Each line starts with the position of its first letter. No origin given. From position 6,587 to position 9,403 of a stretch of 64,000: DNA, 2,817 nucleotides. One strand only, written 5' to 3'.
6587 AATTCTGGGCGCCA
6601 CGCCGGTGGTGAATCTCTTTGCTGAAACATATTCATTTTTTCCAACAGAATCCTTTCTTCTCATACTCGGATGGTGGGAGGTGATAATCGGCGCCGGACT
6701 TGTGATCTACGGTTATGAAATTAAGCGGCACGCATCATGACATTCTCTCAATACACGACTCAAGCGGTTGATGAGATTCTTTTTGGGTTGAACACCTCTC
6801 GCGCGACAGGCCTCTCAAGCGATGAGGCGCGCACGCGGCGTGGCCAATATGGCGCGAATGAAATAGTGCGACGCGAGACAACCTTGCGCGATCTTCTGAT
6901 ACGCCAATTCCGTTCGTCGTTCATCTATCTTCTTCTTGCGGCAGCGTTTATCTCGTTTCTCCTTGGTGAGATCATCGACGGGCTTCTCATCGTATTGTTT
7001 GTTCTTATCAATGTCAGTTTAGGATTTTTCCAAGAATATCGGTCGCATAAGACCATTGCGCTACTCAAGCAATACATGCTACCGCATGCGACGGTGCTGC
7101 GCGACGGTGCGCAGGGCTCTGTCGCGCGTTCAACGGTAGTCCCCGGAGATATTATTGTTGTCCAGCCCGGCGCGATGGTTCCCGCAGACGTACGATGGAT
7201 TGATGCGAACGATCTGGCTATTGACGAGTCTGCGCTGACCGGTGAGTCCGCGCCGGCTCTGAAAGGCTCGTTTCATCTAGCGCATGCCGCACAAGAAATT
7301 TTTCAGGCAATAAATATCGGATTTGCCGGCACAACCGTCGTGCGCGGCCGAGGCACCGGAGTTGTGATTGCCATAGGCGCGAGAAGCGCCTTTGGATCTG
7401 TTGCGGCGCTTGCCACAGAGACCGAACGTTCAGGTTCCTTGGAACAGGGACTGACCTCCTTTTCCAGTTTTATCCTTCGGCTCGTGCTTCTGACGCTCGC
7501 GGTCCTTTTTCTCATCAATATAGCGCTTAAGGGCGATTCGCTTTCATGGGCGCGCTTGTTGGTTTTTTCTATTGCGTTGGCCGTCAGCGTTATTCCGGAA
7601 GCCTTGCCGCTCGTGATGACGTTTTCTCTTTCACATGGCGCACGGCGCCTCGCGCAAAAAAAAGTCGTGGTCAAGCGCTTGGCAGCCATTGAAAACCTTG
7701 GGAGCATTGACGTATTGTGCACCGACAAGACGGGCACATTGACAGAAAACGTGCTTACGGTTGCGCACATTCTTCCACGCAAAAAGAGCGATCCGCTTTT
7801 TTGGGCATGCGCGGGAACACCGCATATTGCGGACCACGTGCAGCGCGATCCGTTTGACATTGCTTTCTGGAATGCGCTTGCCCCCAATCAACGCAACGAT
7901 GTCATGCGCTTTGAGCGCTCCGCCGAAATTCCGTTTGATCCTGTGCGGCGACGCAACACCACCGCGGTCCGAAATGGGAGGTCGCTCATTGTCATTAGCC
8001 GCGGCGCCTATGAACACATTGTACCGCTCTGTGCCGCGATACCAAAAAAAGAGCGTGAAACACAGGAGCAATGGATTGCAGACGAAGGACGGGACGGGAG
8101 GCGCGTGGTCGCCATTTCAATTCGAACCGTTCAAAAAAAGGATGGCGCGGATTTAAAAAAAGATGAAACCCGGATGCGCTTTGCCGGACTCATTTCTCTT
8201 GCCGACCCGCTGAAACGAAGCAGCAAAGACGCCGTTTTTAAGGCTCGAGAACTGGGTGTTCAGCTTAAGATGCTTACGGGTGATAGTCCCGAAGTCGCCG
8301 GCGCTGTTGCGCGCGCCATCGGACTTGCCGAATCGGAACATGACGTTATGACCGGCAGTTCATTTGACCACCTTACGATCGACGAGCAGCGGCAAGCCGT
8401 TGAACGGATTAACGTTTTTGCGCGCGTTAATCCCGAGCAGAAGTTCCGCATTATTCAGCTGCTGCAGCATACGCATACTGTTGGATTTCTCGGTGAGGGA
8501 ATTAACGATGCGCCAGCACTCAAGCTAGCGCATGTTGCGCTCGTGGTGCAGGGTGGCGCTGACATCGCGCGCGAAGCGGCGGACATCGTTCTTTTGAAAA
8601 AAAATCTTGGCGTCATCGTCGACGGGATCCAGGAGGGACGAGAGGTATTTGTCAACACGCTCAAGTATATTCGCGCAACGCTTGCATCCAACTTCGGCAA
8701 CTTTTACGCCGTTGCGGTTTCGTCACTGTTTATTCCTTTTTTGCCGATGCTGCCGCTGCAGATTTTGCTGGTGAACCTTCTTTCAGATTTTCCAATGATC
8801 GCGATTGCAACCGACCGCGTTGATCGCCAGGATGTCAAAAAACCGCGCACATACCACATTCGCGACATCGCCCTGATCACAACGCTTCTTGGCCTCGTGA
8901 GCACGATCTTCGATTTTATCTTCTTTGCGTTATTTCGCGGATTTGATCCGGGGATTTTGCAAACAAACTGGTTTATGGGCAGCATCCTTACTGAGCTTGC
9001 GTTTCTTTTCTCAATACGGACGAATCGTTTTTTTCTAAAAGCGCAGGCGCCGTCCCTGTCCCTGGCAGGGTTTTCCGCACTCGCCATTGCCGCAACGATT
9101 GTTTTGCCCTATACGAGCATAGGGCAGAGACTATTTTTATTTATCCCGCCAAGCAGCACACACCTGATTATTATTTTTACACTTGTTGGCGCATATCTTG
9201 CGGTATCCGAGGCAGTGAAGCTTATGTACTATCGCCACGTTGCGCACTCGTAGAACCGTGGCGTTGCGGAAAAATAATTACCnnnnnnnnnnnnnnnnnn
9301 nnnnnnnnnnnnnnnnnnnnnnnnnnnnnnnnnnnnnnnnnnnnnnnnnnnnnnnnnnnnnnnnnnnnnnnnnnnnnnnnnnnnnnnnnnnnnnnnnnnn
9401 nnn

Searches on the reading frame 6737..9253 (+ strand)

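Call 23: search_protein_families(library=pfam, proteins=[window:6737-9253:+], max_evalue=0.001)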
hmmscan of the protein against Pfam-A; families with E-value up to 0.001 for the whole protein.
window:6737-9253:+ (838 aa): 4 families
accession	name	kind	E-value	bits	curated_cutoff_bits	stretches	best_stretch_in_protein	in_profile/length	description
PF00122.25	E1-E2_ATPase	-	3.4e-41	141.2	28.1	1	116-308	5-181/181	E1-E2 ATPase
PF00689.26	Cation_ATPase_C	-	4.4e-17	62.9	27.3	1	668-829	1-174/175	Cation transporting ATPase, C-terminus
PF00690.31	Cation_ATPase_N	-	2.2e-15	56.5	20.4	1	8-73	3-69/69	Cation transporter/ATPase, N-terminus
PF00702.32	Hydrolase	-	4.3e-14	53.8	26.4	1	324-598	1-190/191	haloacid dehalogenase-like hydrolase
